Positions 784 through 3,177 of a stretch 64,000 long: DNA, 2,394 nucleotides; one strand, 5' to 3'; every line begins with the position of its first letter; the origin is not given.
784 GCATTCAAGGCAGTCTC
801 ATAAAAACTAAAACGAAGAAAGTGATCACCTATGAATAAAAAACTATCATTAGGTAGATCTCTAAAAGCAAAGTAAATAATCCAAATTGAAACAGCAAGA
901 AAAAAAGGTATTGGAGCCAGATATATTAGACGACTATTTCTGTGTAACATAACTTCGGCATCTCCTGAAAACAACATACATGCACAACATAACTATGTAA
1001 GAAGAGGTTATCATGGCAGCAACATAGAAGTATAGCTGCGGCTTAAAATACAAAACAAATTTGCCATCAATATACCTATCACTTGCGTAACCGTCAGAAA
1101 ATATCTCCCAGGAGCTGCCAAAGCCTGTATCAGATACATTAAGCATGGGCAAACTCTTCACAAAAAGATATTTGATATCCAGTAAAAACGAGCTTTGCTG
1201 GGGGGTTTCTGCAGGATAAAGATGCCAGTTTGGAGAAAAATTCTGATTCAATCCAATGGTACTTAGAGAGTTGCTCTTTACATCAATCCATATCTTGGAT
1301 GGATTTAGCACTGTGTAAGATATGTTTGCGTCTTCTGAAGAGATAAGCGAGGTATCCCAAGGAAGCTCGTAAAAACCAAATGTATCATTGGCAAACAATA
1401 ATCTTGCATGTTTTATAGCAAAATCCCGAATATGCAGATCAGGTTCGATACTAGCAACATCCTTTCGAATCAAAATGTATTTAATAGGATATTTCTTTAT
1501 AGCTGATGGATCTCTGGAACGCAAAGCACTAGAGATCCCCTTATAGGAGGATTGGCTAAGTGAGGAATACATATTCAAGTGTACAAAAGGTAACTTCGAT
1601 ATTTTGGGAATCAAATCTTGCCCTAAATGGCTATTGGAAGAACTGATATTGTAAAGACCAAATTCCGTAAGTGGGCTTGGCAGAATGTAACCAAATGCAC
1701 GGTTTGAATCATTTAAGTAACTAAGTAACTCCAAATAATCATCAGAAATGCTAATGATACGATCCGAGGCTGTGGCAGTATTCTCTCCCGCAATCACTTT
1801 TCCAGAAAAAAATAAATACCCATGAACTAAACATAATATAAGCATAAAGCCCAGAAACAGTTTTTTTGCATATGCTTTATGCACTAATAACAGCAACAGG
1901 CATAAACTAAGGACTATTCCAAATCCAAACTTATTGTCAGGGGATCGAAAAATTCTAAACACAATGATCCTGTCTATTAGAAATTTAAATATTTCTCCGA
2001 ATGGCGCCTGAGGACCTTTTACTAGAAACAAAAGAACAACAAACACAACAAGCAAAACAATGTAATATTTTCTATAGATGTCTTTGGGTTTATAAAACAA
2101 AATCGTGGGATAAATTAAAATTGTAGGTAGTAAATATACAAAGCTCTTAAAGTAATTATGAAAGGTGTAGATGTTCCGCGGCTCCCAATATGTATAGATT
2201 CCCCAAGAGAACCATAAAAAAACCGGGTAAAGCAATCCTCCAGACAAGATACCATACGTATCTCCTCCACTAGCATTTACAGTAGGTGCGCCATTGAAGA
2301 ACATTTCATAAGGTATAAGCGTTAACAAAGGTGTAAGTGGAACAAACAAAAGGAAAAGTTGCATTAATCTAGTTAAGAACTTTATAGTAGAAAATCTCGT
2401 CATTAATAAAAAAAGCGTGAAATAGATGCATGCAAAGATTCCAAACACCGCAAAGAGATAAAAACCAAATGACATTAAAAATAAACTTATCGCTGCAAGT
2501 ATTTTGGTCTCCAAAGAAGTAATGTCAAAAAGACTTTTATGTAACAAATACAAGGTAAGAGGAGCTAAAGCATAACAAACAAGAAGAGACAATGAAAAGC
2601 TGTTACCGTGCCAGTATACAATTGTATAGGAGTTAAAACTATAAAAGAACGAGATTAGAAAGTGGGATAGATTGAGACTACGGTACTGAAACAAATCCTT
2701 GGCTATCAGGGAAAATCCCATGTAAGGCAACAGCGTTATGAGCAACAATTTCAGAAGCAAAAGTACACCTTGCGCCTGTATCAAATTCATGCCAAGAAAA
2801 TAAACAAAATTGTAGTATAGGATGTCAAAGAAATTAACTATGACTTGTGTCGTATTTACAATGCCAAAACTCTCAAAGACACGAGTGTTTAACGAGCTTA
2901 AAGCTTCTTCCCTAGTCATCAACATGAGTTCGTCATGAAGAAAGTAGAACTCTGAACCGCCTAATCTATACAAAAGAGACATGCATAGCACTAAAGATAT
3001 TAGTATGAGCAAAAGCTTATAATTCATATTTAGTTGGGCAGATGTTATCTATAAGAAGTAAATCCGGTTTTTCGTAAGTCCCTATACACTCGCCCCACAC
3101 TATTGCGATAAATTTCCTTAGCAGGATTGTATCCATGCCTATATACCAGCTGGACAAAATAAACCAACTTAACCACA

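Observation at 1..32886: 33-kb single-strand glycosylation supercluster (about 28 co-directional genes)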

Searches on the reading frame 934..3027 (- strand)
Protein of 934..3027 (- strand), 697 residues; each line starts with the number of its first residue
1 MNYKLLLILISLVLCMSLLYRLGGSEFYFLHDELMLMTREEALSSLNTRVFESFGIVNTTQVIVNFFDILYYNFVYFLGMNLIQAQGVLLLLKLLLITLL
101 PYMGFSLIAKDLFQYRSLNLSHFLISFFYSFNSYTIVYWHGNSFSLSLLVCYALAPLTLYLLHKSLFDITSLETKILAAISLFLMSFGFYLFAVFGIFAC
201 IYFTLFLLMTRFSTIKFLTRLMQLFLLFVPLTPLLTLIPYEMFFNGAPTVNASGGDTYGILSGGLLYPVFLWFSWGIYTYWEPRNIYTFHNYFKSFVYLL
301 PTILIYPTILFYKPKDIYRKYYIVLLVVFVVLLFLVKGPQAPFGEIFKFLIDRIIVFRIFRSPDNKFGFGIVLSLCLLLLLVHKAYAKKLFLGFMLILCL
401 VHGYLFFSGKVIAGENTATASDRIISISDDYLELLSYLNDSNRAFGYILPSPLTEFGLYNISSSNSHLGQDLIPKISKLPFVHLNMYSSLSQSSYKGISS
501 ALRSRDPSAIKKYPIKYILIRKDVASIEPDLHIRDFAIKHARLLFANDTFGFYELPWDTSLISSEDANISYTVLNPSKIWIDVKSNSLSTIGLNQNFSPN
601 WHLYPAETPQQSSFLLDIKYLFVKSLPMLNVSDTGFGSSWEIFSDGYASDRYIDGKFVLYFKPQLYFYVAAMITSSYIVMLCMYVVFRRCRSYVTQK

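Call 4: search_protein_families(library=pfam, proteins=[window:934-3027:-], max_evalue=0.01)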
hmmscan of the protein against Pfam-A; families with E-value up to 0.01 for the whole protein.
window:934-3027:- (697 aa): 0 families

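Call 11: find_encoding_contigs(protein=window:934-3027:-, flank=10000, max_places=6)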
Protein window:934-3027:- (697 aa): 1 contig read that carries it; 1 place shown.
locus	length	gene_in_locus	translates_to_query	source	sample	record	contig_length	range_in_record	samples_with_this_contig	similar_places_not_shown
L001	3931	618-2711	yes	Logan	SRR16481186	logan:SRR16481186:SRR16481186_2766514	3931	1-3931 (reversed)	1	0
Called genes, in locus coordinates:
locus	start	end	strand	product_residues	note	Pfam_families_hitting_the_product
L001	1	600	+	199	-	?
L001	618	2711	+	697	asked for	-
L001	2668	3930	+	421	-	?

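Call 12: search_protein_families(library=pfam, proteins=[window:934-3027:-, L001:2668-3930:+], max_evalue=10)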
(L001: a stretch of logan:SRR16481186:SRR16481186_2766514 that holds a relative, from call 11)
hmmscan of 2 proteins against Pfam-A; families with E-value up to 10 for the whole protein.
window:934-3027:- (697 aa): 0 families

L001:2668-3930:+ (421 aa): 0 families

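Call 13: search_protein_families(library=ncbifam, proteins=[window:934-3027:-, L001:2668-3930:+], max_evalue=0.1)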
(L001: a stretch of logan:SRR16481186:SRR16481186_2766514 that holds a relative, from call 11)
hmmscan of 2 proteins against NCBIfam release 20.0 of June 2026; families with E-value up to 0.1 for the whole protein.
window:934-3027:- (697 aa): 0 families

L001:2668-3930:+ (421 aa): 0 families

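Call 17: find_homologous_proteins(query=window:934-3027:-, max_evalue=0.00001)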
Query window:934-3027:- (697 aa): 29 proteins with E <= 0.00001 among 8000 candidates.
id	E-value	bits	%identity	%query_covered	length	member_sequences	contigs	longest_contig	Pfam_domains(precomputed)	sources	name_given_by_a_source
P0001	0.0e+0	1533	100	100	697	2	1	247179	-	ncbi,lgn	-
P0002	0.0e+0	1193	76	100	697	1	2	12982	-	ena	-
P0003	2.8e-144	501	39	98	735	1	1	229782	-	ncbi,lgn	-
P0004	1.6e-143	498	39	99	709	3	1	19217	-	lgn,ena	-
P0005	1.1e-139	485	37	99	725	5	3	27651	-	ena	-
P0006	1.5e-139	485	39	99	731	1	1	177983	-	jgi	jgi:hypothetical protein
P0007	1.4e-138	482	38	96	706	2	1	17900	-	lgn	-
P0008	2.4e-136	474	38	99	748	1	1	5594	-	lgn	-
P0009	2.7e-136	474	38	99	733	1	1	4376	-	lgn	-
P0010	1.7e-133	465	36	97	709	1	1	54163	-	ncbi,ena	-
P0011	7.7e-133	463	37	98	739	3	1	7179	-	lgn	-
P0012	6.6e-131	456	37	98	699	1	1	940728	-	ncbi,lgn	-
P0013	3.1e-130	454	34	99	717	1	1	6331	-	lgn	-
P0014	2.5e-127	445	38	83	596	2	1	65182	-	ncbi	ncbi:MAG: hypothetical protein AAB553_00325 [Patescibacteria group bacterium]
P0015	4.1e-127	444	35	98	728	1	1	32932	-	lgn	-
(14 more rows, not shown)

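Call 22: search_solved_structures(query=A2, max_evalue=10)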
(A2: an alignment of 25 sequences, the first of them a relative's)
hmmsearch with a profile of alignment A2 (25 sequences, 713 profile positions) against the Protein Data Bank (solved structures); distinct sequences matched with E-value up to 10: 3.
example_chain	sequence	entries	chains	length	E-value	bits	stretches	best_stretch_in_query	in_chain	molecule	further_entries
2wzf_A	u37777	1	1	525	1.3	10.3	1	474-547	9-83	GLUCOSYLTRANSFERASE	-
2wzg_A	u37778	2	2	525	1.8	9.8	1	474-547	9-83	GLUCOSYLTRANSFERASE | Putative uncharacterized protein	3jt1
3jsz_A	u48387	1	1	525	1.8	9.8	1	474-547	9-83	Putative uncharacterized protein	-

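Call 23: find_encoding_contigs(protein=P0002, flank=10000, max_places=3)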
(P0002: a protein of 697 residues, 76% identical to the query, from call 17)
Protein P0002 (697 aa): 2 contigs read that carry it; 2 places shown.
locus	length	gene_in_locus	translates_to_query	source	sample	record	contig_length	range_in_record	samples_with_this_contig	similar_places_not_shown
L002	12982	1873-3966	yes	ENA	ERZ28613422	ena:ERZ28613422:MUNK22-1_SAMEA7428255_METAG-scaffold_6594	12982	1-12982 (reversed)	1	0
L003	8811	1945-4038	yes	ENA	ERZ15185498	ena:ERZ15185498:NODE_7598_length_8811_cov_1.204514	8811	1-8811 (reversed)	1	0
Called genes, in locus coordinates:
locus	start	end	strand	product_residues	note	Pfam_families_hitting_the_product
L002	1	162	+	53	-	?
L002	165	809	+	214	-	PF13489:Methyltransf_23, PF07021:MetW, PF13847:Methyltransf_31, PF08241:Methyltransf_11, PF08242:Methyltransf_12, PF13649:Methyltransf_25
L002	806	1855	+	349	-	PF00535:Glycos_transf_2, PF10111:Glyco_tranf_2_2 (faint)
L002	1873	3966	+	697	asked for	-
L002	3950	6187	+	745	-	-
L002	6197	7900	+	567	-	-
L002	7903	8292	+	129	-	-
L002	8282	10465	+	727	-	-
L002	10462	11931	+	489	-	-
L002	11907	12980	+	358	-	?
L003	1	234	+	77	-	?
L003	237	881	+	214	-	PF13489:Methyltransf_23, PF07021:MetW, PF13847:Methyltransf_31, PF08241:Methyltransf_11, PF08242:Methyltransf_12, PF13649:Methyltransf_25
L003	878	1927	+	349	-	PF00535:Glycos_transf_2, PF10111:Glyco_tranf_2_2 (faint)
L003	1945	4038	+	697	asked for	-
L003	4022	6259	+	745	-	-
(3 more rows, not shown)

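Call 24: find_encoding_contigs(protein=P0003, flank=10000, max_places=3)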
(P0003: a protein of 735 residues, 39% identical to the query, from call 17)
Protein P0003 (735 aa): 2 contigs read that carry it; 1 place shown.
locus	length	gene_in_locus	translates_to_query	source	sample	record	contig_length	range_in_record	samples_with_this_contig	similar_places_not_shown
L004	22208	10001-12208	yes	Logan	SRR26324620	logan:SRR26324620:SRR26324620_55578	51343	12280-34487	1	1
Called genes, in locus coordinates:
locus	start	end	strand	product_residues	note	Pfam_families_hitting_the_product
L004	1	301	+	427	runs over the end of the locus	PF13440:Polysacc_synt_3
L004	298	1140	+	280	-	PF13641:Glyco_tranf_2_3 (weak), PF00535:Glycos_transf_2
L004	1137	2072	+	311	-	PF01073:3Beta_HSD, PF01370:Epimerase, PF02719:Polysacc_synt_2 (faint), PF04321:RmlD_sub_bind (weak), PF16363:GDP_Man_Dehyd, PF07993:NAD_binding_4 (faint), PF13460:NAD_binding_10 (weak)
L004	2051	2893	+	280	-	PF00535:Glycos_transf_2, PF10111:Glyco_tranf_2_2, PF13641:Glyco_tranf_2_3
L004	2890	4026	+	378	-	PF00534:Glycos_transf_1, PF13692:Glyco_trans_1_4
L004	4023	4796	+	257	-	PF03269:DUF268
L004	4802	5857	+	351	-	PF13524:Glyco_trans_1_2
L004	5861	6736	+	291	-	PF13489:Methyltransf_23, PF07021:MetW (faint), PF13847:Methyltransf_31 (weak), PF08241:Methyltransf_11, PF08242:Methyltransf_12, PF13649:Methyltransf_25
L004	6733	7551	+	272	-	PF13489:Methyltransf_23, PF13847:Methyltransf_31, PF08241:Methyltransf_11, PF08242:Methyltransf_12, PF13649:Methyltransf_25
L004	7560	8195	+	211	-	PF13489:Methyltransf_23, PF07021:MetW, PF13847:Methyltransf_31, PF08241:Methyltransf_11, PF08242:Methyltransf_12, PF13649:Methyltransf_25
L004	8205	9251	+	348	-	PF00535:Glycos_transf_2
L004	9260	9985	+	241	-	PF04989:RMNT_CmcI, PF13578:Methyltransf_24 (weak)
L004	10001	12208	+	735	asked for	-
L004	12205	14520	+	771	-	-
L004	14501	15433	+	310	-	PF04616:Glyco_hydro_43 (faint)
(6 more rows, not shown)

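Call 31: find_related_loci(query=A2, collection=genome_contigs, flank=10000)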
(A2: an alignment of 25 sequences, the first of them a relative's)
Query A2 (697 aa) in genome_contigs; peptide patterns used: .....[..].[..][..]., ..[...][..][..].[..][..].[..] (x = any residue, [..] = any of these).
49 stretches matched a pattern; 10 encode a relative of the query (tblastn E <= 1e-3); 9 distinct loci.
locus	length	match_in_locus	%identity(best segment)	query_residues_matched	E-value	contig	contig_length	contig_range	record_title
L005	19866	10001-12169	37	1-692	3e-144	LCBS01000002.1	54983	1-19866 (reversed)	MAG: candidate division WWE3 bacterium GW2011_GWB1_41_6 UU72_C0002, whole genome shotgun sequence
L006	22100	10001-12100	37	1-687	4e-144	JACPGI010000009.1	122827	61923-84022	MAG: candidate division WWE3 bacterium isolate NC_groundwater_383_Ag_B-0.1um_36_13 GD18-4_B1_scaffold_1349017, whole gen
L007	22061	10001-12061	37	6-688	3e-139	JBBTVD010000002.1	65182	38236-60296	MAG: Patescibacteria group bacterium isolate H14-bin010_1 H14_bin010_1_000000000002, whole genome shotgun sequence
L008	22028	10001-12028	37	1-686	2e-127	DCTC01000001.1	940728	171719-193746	MAG TPA_asm: Candidatus Roizmanbacteria bacterium UBA1450 UBA1450_contig_1166, whole genome shotgun sequence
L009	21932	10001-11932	36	6-683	1e-111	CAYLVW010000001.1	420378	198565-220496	MAG TPA_asm: uncultured Candidatus Saccharibacteria bacterium isolate SRP286056_co1_134 genome assembly, contig: NODE_4_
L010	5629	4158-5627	42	2-487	2e-105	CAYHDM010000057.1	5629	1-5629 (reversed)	MAG TPA_asm: uncultured Candidatus Saccharibacteria bacterium isolate ERP119705_co12_185 genome assembly, contig: NODE_1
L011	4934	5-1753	37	78-642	2e-99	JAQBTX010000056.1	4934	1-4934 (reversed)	MAG: bacterium isolate casp150-mb.129 NODE_40753_length_4934_cov_0.064323, whole genome shotgun sequence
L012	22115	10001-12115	37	8-689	1e-138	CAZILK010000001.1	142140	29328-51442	MAG TPA_asm: uncultured Candidatus Saccharibacteria bacterium isolate SRP342105_co1_447 genome assembly, contig: NODE_13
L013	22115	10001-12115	35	6-685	2e-114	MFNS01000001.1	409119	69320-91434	MAG: Candidatus Levybacteria bacterium RIFCSPHIGHO2_01_FULL_40_16 rifcsphigho2_01_scaffold_15, whole genome shotgun sequ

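Call 32: predict_structure(alignment_id=A2)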
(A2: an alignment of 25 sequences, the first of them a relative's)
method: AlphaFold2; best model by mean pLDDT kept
length: 697 residues; sequences in the alignment: 25
mean_pLDDT: 84.9   pTM: 0.88
mean pLDDT of the five models: 84.9, 84.0, 81.8, 81.7, 80.5
residues with pLDDT >= 90: 290; 70-90: 330; 50-70: 64; < 50: 13
segments of 3 or more residues with pLDDT < 50: 252-254, 645-651
pLDDT, mean of each block of 10 residues (from residue 1): 92 90 76 62 84 85 88 92 87 94 96 88 96 82 78 97 93 94 93 95 96 95 96 88 63 53 77 74 67 91 94 88 96 86 81 80 86 97 91 96 89 74 82 91 86 83 78 85 77 84 85 91 85 88 93 88 84 89 79 87 78 73 80 70 50 74 91 94 93 86
secondary structure, 60 per line:
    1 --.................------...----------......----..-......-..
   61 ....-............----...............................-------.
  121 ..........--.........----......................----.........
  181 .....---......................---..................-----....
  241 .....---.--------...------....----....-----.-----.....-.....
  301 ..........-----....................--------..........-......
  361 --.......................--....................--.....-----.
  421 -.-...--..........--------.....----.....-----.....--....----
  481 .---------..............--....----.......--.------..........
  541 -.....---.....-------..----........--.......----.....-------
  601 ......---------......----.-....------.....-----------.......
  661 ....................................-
elements in order (helices of 4 or more, strands of 3 or more residues): H3-19 E26-28 H39-44 H52-55 H59-64 H66-77 H82-112 H120-130 H133-141 H146-167 H172-185 H189-210 H214-231 H237-245 H267-270 H275-278 H290-294 H296-310 H316-335 H344-353 H355-360 H363-385 H388-407 H410-413 E424-426 H429-438 E447-451 E456-460 E466-470 H473-476 H492-504 H507-510 E515-521 H531-540 E542-546 E550-554 E568-575 E578-584 E589-593 E601-606 H616-621 E628-631 E638-642 E654-661 H662-696

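Call 38: search_protein_families(library=pfam, proteins=[L002:6197-7900:+, L002:7903-8292:+, L002:8282-10465:+, L002:10462-11931:+, L002:11907-12980:+, L006:9272-9997:+, L006:20078-21433:+, L002:3950-6187:+], max_evalue=1)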
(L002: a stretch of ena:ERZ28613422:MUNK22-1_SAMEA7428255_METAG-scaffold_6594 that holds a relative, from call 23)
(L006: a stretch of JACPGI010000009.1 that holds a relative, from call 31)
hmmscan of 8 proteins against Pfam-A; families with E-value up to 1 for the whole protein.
L002:6197-7900:+ (567 aa): 0 families

L002:7903-8292:+ (129 aa): 0 families

L002:8282-10465:+ (727 aa): 1 family
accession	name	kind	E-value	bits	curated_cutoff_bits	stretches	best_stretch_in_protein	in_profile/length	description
PF10277.15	Frag1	-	0.0014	18.6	30.3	1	253-431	8-184/220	Frag1/DRAM/Sfk1 family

L002:10462-11931:+ (489 aa): 0 families

L002:11907-12980:+ (358 aa): 4 families
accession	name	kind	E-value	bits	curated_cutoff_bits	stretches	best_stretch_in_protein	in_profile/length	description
PF13231.12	PMT_2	-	6.5e-06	26.9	26.1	1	74-225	13-160/160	Dolichyl-phosphate-mannose-protein mannosyltransferase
PF02366.24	PMT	-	0.00014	21.9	22.7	1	76-225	76-236/245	Dolichyl-phosphate-mannose-protein mannosyltransferase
PF09852.15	DUF2079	-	0.02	14.4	28.2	1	84-261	65-234/459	Predicted membrane protein (DUF2079)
PF05545.16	FixQ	-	0.1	13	29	1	203-230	9-36/49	Cbb3-type cytochrome oxidase component FixQ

L006:9272-9997:+ (241 aa): 2 families
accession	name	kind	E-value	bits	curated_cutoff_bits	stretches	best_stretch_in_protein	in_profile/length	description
PF04989.18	RMNT_CmcI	-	1.8e-60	204.7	23.2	1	53-239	4-205/206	Rhamnosyl O-methyltransferase/CmcI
PF13578.12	Methyltransf_24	-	2.4e-05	25.6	26.3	1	86-189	1-105/105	Methyltransferase domain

L006:20078-21433:+ (451 aa): 3 families
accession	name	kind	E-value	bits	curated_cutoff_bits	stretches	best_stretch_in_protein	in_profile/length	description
PF13692.12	Glyco_trans_1_4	-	7.4e-11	42.9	27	1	277-390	2-110/142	Glycosyl transferases group 1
PF00534.26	Glycos_transf_1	-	2.6e-10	40.6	26.4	1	295-391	37-127/172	Glycosyl transferases group 1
PF24933.1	DUF7751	-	0.077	13.8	27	0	126-146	11-31/61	Domain of unknown function (DUF7751)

L002:3950-6187:+ (745 aa): 0 families

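Call 94: search_protein_representatives(alignment_id=A2)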
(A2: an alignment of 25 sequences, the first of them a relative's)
Query: 25 sequences, 713 profile positions. Proteins with E-value up to 0.001 (for the whole library): 5606; up to 1e-10: 3263; up to 1e-30: 532. The best 150 are listed.
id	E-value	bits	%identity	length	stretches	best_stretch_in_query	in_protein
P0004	3.9e-288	974.0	-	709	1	9-710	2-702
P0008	2.8e-280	948.0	-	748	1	3-708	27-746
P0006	2.7e-278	941.4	-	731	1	4-712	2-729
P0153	1.9e-271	918.8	-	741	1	5-708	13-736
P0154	3.4e-269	911.4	-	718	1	11-711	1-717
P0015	7.5e-268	906.9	-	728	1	3-705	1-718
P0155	7.5e-268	906.9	-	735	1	4-710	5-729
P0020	1.7e-259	879.3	-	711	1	2-705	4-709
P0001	2.6e-257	872.1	-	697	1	4-711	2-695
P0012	4.7e-250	848.1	-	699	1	4-706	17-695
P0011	7.2e-247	837.6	-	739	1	6-710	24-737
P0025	3.4e-242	822.1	-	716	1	1-707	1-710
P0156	7.2e-242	821.1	-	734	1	5-701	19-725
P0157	4.7e-236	801.8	-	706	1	1-706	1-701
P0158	1.2e-230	783.9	-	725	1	1-709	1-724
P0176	2.7e-174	597.7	-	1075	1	5-706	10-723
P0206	2.4e-124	432.6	-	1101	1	7-710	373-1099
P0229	4.3e-86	306.1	-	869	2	8-532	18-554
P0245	5.0e-65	236.5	-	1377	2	6-550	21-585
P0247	8.9e-63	229.0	-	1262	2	6-528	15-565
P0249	1.2e-61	225.3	-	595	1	9-532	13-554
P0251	4.0e-61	223.6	-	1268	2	7-558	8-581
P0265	2.4e-56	207.8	-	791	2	4-531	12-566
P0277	1.1e-52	195.7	-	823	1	10-706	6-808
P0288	3.9e-51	190.6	-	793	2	78-526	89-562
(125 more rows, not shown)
